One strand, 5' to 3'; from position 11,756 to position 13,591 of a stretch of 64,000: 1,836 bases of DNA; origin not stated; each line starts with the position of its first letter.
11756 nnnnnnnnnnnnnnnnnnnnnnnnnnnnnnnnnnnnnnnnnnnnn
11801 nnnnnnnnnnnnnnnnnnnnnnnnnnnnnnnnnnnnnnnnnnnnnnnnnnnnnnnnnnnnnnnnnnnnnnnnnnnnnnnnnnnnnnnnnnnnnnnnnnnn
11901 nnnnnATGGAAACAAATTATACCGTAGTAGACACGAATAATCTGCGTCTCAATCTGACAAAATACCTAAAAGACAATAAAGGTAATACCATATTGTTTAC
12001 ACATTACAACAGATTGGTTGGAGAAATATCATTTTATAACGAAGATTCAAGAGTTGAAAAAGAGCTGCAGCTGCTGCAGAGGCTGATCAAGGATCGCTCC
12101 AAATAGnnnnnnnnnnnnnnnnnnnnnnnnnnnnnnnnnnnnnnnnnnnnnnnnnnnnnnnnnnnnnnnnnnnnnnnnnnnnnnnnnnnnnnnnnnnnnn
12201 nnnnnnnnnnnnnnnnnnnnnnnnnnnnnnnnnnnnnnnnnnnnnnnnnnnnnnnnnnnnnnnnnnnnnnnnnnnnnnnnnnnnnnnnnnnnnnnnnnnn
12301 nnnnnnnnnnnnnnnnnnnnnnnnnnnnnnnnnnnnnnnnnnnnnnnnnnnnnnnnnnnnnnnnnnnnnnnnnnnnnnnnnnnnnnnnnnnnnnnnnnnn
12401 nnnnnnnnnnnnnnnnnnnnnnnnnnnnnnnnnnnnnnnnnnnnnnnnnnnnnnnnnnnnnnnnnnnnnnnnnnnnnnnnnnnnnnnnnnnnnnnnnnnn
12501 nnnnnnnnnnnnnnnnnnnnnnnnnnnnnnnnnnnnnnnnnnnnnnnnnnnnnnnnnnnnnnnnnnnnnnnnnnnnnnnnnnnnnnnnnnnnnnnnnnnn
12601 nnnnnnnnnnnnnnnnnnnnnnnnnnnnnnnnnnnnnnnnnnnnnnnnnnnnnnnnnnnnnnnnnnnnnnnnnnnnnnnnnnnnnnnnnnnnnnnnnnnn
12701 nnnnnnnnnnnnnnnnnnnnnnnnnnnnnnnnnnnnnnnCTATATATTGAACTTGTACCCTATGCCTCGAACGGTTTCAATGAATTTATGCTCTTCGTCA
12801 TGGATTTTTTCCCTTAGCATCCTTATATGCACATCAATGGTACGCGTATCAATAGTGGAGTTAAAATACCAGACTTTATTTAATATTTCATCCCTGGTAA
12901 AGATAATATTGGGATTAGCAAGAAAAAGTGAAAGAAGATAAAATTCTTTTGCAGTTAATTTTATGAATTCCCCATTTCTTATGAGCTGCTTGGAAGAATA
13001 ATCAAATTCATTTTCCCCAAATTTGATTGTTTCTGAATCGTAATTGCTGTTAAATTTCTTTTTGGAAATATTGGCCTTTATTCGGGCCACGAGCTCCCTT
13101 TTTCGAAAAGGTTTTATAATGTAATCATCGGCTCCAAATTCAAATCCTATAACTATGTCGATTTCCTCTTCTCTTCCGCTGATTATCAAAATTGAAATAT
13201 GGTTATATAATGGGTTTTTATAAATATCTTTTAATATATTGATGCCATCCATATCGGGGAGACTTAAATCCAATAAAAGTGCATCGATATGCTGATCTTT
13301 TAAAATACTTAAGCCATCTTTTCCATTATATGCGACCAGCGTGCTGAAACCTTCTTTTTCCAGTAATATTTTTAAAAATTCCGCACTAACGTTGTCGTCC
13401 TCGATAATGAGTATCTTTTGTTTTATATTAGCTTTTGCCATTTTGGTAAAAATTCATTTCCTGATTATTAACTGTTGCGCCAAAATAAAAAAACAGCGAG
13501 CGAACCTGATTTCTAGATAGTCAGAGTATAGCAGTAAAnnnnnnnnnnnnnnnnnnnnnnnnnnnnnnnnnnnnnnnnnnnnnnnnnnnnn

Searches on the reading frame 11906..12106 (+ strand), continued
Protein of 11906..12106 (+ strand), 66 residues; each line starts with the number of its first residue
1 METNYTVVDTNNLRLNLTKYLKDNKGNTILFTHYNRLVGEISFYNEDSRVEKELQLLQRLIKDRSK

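Call 69: find_related_loci(query=A2, collection=viral_contigs, flank=3000)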
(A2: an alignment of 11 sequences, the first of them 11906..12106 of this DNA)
Query A2 (66 aa) in viral_contigs; peptide patterns used: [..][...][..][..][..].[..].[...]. (x = any residue, [..] = any of these).
43 stretches matched a pattern, but none encodes a relative of the query by tblastn (E <= 1e-3).

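Call 78: search_protein_families(library=padloc, alignment_id=A2, max_evalue=0.1)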
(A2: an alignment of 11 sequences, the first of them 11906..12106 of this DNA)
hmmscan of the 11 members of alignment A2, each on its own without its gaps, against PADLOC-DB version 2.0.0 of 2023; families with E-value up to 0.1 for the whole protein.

A. member 1, window:11906-12106:+ (66 aa): 0 families

B. families by the number of members that match (of 11 scanned): 1 family
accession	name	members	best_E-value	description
PDLC04234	IetS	1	0.011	-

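Call 79: search_protein_families(library=phrogs, alignment_id=A2, max_evalue=0.1)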
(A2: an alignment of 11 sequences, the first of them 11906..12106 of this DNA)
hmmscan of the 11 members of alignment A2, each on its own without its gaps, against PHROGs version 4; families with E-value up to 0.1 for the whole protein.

A. member 1, window:11906-12106:+ (66 aa): 0 families

B. families by the number of members that match (of 11 scanned): 8 families
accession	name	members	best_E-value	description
phrog_19918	-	1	1e-11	-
phrog_32295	-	1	0.0048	-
phrog_4223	-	1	0.02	-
phrog_14453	-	1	0.03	holin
phrog_975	-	1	0.033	baseplate protein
phrog_25448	-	1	0.042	-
phrog_2268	-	1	0.074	antitoxin from a toxin-antitoxin system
phrog_31814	-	1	0.078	DNA methyltransferase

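Call 80: find_encoding_contigs(protein=P0006, flank=3000, max_places=3)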
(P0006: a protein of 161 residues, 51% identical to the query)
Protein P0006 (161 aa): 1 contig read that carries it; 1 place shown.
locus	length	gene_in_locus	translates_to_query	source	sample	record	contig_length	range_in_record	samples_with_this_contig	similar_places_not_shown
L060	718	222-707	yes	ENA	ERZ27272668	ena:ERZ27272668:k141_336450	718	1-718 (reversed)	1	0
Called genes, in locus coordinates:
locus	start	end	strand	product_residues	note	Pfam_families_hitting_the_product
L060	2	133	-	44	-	?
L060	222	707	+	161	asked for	PF03462:PCRF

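Call 81: find_encoding_contigs(protein=P0033, flank=3500, max_places=3)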
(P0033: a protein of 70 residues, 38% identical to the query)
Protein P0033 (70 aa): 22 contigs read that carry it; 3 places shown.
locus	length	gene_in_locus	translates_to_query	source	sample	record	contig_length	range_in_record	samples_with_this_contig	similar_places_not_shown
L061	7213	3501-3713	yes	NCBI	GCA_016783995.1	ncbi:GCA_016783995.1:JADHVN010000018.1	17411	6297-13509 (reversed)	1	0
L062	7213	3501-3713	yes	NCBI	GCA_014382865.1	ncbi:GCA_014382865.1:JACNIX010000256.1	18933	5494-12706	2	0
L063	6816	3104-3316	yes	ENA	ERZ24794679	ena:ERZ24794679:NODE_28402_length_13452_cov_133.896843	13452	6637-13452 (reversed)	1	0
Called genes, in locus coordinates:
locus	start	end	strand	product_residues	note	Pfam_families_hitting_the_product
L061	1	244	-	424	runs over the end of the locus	PF13946:DUF4214, PF03816:LytR_cpsA_psr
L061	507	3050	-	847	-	PF00501:AMP-binding, PF00550:PP-binding, PF01553:Acyltransferase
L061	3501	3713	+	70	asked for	-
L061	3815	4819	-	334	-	PF01073:3Beta_HSD, PF01370:Epimerase, PF02719:Polysacc_synt_2 (weak), PF04321:RmlD_sub_bind, PF07993:NAD_binding_4 (weak), PF13460:NAD_binding_10, PF16363:GDP_Man_Dehyd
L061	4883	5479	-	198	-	PF00440:TetR_N, PF13977:TetR_C_6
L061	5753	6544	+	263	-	PF04402:SIMPL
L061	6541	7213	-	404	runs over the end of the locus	PF16491:Peptidase_M48_N, PF01435:Peptidase_M48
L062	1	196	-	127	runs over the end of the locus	PF01850:PIN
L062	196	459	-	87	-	-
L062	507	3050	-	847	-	PF00501:AMP-binding, PF00550:PP-binding, PF01553:Acyltransferase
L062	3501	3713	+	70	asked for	-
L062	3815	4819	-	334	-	PF01073:3Beta_HSD, PF01370:Epimerase, PF02719:Polysacc_synt_2 (weak), PF04321:RmlD_sub_bind, PF07993:NAD_binding_4 (weak), PF13460:NAD_binding_10, PF16363:GDP_Man_Dehyd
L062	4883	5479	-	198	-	PF00440:TetR_N, PF13977:TetR_C_6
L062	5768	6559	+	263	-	PF04402:SIMPL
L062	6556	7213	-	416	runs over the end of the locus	PF16491:Peptidase_M48_N, PF01435:Peptidase_M48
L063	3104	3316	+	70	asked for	-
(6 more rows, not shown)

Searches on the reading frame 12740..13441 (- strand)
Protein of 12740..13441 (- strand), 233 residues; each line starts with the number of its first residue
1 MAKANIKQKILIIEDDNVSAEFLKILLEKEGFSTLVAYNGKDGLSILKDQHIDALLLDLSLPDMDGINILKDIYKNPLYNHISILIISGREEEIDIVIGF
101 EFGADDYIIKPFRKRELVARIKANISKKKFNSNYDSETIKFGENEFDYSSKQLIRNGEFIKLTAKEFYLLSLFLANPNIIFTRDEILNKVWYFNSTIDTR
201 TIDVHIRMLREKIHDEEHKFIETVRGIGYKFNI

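Call 8: search_protein_families(library=pfam, proteins=[window:12740-13441:-], max_evalue=0.01)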
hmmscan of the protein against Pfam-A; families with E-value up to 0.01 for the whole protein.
window:12740-13441:- (233 aa): 2 families
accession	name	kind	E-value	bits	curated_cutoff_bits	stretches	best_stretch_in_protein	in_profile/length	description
PF00072.30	Response_reg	-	4.3e-27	94.9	30.2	1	10-122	1-111/111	Response regulator receiver domain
PF00486.34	Trans_reg_C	-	6e-25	87.6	26.2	1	158-231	2-77/77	Transcriptional regulatory protein, C terminal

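Call 10: find_encoding_contigs(protein=window:12740-13441:-, flank=10000, max_places=10)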
Protein window:12740-13441:- (233 aa): 1 contig read that carries it; 1 place shown.
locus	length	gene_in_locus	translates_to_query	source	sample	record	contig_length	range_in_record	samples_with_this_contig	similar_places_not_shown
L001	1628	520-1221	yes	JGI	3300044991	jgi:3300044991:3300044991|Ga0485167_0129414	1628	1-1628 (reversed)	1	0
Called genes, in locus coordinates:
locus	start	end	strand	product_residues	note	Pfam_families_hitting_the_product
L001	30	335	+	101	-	PF01627:Hpt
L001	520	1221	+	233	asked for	PF00072:Response_reg, PF00486:Trans_reg_C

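Call 23: list_cluster_members(proteins=[P0001, window:12740-13441:-, window:29613-30914:-])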
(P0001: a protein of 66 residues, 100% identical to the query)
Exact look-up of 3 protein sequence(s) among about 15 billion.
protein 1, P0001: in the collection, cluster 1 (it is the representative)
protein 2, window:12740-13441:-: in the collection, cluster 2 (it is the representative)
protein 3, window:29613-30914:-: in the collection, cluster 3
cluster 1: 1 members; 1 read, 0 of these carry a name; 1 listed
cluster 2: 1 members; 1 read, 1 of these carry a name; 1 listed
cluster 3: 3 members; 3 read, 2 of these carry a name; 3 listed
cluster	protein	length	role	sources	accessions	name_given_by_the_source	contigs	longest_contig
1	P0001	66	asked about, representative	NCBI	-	-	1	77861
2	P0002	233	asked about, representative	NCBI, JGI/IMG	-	DNA-binding response OmpR family regulator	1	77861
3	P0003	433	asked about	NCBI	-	-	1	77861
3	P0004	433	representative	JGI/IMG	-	adenylosuccinate lyase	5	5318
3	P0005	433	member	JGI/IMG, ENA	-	adenylosuccinate lyase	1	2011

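Call 43: find_homologous_proteins(query=window:12740-13441:-, max_evalue=1e-40)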
Query window:12740-13441:- (233 aa): 1218 proteins with E <= 1e-40 among 8000 candidates; the best 120 are listed.
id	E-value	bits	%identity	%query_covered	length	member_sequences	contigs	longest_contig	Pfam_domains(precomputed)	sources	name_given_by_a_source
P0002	3.3e-145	499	100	100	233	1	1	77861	PF00486.35,PF00072.31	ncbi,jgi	jgi:DNA-binding response OmpR family regulator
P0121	3.1e-82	293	60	98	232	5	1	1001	PF00486.35,PF00072.31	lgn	-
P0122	2.8e-81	290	58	98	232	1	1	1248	PF00486.35,PF00072.31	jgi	-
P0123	1.1e-80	288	57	98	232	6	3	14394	PF00486.35,PF00072.31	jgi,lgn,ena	-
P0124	2.5e-56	209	44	96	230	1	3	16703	PF00486.35,PF00072.31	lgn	-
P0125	1.2e-51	193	42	97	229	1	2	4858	PF00486.35,PF00072.31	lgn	-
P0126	1.7e-51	193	41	96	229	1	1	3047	PF00486.35,PF00072.31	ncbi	-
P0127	1.9e-51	193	43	97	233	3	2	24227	PF00486.35,PF00072.31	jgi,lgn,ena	-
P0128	2.7e-50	189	44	96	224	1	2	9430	PF00486.35,PF00072.31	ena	-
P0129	7.8e-50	188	43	96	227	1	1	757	PF00486.35,PF00072.31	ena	-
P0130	9.3e-50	187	44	99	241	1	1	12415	PF00486.35,PF00072.31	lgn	-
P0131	1.0e-49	187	44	96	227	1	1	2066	PF00486.35,PF00072.31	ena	-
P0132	4.1e-49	185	45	95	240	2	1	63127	PF00486.35,PF00072.31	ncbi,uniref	ncbi:response regulator transcription factor [Caldanaerobacter sp.]|uniref:response regulator transc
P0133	6.2e-49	185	44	98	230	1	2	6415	PF00486.35,PF00072.31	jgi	-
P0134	1.4e-48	183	43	99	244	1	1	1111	PF00486.35,PF00072.31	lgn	-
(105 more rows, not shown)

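Call 44: find_encoding_contigs(protein=P0123, flank=10000, max_places=5)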
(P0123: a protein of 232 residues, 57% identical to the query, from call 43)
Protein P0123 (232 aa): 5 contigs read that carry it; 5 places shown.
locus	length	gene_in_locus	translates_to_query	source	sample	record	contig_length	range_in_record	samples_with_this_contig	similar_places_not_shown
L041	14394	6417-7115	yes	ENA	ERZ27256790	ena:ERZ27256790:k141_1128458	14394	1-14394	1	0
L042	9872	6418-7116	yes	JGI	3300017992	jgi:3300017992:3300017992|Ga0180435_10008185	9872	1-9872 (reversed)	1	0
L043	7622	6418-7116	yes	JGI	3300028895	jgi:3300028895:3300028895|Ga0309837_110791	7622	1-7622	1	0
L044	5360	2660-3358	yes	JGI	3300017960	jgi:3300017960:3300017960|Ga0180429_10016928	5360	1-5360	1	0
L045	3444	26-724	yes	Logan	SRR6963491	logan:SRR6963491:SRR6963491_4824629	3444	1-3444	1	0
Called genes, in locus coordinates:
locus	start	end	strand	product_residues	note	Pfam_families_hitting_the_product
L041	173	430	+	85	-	PF07963:N_methyl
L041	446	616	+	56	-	-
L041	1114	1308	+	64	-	-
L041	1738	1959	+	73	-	-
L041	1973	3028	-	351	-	PF00072:Response_reg, PF13487:HD_5, PF01966:HD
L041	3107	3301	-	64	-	PF01797:Y1_Tnp (weak)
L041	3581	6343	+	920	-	PF00989:PAS, PF13426:PAS_9, PF13426:PAS_9, PF01590:GAF, PF00512:HisKA, PF02518:HATPase_c, PF00072:Response_reg, PF01627:Hpt, +5 more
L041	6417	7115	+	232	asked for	PF00072:Response_reg, PF00486:Trans_reg_C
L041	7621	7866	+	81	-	-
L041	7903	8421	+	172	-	-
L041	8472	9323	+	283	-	PF01656:CbiA, PF02374:ArsA_ATPase, PF06564:CBP_BcsQ (weak), PF09140:MipZ (faint), PF10609:ParA (faint), PF13614:AAA_31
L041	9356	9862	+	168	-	PF04519:Bactofilin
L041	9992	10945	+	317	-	PF13367:PrsW-protease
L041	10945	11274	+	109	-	-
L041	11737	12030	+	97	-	PF03965:Penicillinase_R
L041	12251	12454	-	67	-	-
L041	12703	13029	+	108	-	PF01757:Acyl_transf_3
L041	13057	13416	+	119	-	PF01757:Acyl_transf_3 (faint)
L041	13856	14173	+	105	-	PF13828:DUF4190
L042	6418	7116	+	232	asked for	PF00072:Response_reg, PF00486:Trans_reg_C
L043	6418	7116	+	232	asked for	PF00072:Response_reg, PF00486:Trans_reg_C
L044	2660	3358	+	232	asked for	PF00072:Response_reg, PF00486:Trans_reg_C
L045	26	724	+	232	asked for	PF00072:Response_reg, PF00486:Trans_reg_C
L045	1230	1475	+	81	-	-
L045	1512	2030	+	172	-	-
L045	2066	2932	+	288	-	PF01656:CbiA, PF02374:ArsA_ATPase, PF06564:CBP_BcsQ (weak), PF09140:MipZ (faint), PF10609:ParA (faint), PF13614:AAA_31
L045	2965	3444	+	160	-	?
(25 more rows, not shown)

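Call 45: find_encoding_contigs(protein=P0124, flank=8000, max_places=3)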
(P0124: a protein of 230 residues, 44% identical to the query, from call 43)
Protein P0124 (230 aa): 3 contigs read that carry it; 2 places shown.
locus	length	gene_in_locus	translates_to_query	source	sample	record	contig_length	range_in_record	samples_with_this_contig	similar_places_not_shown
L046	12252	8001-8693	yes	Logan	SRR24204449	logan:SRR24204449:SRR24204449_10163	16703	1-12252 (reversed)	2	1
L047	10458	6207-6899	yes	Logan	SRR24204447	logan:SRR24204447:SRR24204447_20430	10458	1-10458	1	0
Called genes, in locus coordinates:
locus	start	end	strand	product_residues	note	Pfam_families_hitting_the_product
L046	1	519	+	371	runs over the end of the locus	PF13439:Glyco_transf_4, PF20706:GT4-conflict, PF00534:Glycos_transf_1, PF13692:Glyco_trans_1_4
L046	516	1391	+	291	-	PF00535:Glycos_transf_2, PF10111:Glyco_tranf_2_2, PF13641:Glyco_tranf_2_3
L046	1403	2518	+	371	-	PF00535:Glycos_transf_2, PF10111:Glyco_tranf_2_2 (weak)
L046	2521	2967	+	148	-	PF00072:Response_reg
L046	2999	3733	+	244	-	-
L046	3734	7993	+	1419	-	-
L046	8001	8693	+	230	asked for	PF00072:Response_reg, PF00486:Trans_reg_C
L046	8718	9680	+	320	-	PF13379:NMT1_2, PF09084:NMT1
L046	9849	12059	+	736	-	PF00672:HAMP (weak), PF00512:HisKA, PF02518:HATPase_c, PF00072:Response_reg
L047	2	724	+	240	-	?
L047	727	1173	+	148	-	PF00072:Response_reg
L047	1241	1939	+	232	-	-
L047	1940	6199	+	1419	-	-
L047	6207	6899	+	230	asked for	PF00072:Response_reg, PF00486:Trans_reg_C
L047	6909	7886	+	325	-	PF13379:NMT1_2, PF09084:NMT1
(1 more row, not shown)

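Call 54: find_encoding_contigs(protein=P0122, flank=3000, max_places=3)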
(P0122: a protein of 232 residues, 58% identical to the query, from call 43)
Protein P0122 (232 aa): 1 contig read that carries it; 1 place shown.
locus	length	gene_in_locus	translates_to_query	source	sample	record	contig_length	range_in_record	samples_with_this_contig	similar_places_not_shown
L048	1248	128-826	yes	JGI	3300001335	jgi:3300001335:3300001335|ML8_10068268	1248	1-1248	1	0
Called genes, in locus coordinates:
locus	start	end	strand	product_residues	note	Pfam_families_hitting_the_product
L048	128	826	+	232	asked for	PF00072:Response_reg, PF00486:Trans_reg_C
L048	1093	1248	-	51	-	?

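Call 55: find_encoding_contigs(protein=P0121, flank=3000, max_places=3)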
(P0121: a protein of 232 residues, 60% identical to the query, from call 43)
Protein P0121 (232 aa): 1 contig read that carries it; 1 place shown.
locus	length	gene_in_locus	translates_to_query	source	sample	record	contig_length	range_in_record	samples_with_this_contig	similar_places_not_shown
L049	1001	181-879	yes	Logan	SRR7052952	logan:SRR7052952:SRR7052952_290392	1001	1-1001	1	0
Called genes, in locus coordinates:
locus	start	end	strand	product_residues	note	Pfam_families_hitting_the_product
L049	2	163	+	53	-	?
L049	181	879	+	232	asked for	PF00072:Response_reg, PF00486:Trans_reg_C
